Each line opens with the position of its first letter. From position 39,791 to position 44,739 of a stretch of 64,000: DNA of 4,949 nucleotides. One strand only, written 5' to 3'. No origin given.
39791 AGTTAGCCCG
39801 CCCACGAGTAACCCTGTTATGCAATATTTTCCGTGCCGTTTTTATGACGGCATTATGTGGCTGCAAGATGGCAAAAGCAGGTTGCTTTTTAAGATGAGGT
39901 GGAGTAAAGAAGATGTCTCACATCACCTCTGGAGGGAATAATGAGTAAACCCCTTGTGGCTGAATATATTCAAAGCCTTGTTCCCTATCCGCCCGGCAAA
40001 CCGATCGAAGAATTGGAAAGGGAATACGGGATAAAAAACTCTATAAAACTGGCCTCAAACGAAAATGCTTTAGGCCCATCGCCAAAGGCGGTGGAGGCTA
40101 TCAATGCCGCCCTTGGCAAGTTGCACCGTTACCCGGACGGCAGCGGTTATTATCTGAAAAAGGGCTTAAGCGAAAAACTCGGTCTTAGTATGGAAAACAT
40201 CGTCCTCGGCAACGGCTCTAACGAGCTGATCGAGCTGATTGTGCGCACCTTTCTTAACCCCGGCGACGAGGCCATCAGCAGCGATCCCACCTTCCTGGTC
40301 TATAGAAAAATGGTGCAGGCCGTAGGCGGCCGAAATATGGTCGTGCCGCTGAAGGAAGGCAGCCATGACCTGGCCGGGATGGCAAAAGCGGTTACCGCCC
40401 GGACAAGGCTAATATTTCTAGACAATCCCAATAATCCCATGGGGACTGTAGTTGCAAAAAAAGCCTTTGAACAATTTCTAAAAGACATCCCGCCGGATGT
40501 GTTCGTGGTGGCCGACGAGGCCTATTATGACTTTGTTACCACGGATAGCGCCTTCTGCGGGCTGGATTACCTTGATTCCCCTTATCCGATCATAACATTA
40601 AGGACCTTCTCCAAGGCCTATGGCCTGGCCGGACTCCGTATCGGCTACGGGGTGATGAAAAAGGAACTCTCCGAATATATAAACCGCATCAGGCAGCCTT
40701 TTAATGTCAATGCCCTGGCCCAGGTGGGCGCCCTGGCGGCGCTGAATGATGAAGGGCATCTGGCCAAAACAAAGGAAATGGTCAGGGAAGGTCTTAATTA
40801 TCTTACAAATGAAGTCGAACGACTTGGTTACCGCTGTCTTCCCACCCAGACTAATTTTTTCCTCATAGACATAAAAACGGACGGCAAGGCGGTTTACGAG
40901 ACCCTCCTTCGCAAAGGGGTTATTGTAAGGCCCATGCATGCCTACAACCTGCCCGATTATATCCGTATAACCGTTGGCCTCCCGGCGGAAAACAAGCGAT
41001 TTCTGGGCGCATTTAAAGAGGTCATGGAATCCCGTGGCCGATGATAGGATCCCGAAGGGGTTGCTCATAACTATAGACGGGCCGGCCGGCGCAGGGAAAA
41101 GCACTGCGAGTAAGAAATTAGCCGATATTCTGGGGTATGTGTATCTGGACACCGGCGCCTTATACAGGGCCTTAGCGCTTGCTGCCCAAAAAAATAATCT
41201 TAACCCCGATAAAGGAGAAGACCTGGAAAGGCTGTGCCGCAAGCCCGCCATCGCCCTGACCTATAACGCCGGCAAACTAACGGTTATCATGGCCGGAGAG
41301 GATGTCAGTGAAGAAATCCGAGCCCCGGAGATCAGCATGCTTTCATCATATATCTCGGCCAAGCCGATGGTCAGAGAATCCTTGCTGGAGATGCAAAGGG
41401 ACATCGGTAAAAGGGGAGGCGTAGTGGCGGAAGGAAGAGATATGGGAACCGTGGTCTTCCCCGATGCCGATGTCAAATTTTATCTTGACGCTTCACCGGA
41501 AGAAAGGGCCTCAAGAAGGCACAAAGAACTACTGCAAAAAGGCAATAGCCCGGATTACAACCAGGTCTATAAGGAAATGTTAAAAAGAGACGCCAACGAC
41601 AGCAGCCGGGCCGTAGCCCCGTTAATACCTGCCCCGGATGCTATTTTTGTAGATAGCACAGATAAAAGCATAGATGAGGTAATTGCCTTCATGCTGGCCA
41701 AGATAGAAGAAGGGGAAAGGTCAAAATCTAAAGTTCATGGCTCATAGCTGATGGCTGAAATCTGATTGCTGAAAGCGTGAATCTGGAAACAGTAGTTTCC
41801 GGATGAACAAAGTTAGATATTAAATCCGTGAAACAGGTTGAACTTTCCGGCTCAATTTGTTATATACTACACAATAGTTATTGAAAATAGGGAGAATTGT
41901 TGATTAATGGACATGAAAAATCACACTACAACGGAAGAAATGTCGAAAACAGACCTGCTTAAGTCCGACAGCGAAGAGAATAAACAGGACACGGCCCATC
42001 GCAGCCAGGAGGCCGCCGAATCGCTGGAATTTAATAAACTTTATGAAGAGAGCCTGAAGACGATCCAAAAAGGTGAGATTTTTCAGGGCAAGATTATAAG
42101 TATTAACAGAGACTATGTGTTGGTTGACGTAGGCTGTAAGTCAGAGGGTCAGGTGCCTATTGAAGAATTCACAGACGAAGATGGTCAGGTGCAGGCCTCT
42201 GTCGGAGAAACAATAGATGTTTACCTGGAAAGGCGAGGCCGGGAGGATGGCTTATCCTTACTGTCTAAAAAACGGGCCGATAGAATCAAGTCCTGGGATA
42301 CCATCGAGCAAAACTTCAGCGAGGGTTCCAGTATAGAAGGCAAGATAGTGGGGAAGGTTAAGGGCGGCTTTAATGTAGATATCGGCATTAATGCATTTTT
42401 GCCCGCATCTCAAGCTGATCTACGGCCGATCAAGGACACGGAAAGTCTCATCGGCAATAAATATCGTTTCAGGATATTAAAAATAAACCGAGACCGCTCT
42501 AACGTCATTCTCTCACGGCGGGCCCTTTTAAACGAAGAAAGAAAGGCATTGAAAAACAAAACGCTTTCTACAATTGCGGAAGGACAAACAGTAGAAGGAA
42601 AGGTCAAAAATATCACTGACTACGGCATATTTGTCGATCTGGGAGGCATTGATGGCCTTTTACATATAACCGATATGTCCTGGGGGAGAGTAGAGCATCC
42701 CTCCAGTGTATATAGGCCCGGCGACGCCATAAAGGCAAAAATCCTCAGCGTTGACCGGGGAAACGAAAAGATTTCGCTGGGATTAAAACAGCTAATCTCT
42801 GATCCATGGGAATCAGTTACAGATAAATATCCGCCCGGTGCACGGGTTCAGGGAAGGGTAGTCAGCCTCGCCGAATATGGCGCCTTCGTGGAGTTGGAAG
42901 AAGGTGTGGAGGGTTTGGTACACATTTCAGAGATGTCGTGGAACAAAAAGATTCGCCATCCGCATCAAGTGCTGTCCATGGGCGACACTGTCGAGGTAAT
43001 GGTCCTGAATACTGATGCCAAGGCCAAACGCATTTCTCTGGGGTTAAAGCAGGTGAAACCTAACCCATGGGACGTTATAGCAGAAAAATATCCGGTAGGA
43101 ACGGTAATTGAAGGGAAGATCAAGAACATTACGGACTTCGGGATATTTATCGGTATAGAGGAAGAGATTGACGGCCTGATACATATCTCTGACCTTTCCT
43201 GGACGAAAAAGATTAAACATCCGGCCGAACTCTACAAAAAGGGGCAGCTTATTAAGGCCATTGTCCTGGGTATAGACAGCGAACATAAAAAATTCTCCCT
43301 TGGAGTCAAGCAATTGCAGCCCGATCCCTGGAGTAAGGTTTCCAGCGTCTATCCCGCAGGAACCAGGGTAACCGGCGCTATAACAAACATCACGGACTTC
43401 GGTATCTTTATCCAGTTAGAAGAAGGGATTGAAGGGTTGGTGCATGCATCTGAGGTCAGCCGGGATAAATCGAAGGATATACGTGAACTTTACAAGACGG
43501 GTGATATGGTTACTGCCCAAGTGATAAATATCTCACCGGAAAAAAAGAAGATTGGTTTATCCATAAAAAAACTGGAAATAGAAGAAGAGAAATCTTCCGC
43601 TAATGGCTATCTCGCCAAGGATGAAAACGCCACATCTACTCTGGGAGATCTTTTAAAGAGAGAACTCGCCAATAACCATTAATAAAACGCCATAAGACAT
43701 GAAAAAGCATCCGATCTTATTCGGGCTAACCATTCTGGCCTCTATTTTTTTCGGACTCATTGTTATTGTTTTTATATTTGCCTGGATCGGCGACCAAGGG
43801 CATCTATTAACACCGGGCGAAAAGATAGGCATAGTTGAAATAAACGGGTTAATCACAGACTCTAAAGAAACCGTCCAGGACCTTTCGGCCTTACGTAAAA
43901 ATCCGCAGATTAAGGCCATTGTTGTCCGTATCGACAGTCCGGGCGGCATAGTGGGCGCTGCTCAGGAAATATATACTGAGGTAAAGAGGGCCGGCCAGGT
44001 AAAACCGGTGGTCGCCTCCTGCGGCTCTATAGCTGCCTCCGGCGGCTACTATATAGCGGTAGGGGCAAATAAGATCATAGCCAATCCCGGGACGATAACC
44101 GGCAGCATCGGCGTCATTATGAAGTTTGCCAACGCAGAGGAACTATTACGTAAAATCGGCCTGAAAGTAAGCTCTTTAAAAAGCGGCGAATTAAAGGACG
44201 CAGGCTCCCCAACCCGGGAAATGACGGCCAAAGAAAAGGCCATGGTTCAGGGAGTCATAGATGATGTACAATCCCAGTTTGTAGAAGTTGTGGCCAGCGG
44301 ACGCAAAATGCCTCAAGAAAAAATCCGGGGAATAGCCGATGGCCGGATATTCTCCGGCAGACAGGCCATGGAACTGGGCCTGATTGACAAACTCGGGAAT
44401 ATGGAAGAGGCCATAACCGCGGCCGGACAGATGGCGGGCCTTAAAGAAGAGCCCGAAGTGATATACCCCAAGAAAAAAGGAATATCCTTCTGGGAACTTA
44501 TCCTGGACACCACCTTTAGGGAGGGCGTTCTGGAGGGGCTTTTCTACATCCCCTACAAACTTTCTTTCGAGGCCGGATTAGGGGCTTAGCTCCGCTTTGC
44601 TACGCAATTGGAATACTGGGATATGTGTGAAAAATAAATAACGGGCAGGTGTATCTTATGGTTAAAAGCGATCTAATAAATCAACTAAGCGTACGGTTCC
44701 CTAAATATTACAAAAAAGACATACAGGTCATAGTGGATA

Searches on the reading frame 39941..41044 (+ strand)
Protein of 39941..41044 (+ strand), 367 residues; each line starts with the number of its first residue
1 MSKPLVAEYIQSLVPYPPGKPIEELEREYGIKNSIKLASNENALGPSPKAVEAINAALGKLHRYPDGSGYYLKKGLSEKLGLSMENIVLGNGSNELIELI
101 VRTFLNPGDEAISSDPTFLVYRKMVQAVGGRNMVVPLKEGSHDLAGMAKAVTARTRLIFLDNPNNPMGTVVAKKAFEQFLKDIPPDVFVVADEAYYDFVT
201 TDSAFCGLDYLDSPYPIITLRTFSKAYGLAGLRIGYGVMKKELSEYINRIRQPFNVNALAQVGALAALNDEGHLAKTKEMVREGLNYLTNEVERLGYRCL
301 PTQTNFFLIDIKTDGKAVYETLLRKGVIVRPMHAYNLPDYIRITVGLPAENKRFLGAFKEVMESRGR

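Call 48: search_protein_families(library=pfam, proteins=[window:39941-41044:+], max_evalue=0.00001)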
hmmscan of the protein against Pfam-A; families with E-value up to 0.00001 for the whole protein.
window:39941-41044:+ (367 aa): 1 family
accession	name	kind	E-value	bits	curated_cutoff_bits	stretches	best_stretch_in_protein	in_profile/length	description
PF00155.27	Aminotran_1_2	-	7.8e-59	200.1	19.7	1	33-356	2-359/361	Aminotransferase class I and II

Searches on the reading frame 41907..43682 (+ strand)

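Call 48: search_protein_families(library=pfam, proteins=[window:41907-43682:+], max_evalue=0.00001)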
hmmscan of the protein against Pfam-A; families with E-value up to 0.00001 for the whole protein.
window:41907-43682:+ (591 aa): 6 families
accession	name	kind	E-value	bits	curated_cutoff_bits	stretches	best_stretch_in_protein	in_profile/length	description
PF00575.29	S1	-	4.3e-104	341.4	22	6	308-381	2-74/74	S1 RNA binding domain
PF23459.1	S1_RRP5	-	1.8e-33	115.4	27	1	310-377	3-69/72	RRP5 S1 domain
PF21710.3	Spt6_S1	-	2.1e-28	98.9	27.5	0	491-555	23-88/91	Spt6, S1/OB domain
PF13509.12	S1_2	-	1.9e-09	37.9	21.8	0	485-519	2-36/61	S1 domain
PF24685.1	OB_RRP5_4th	-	5.2e-07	30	31.5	0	507-542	36-71/92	RRP5 OB-fold domain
PF17092.11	PCB_OB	-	1.5e-06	29.4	27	0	311-369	32-100/111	Penicillin-binding protein OB-like domain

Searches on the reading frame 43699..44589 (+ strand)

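Call 48: search_protein_families(library=pfam, proteins=[window:43699-44589:+], max_evalue=0.00001)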
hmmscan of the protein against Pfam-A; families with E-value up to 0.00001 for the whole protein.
window:43699-44589:+ (296 aa): 4 families
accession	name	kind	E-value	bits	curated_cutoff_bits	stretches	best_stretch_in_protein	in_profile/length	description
PF01343.23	Peptidase_S49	-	9e-52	175.6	24.9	1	100-248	5-153/154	Peptidase family S49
PF00574.28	CLP_protease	-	7.5e-10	39.4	20.2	1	55-125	30-98/182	Clp protease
PF25145.1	NfeD1b_N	-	6.3e-09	36.1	40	1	68-147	28-105/189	NfeD1b, N-terminal domain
PF01972.22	SDH_protease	-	1.2e-06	28.2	31.3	1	53-151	76-169/286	ClpP-like SDH-type serine proteinase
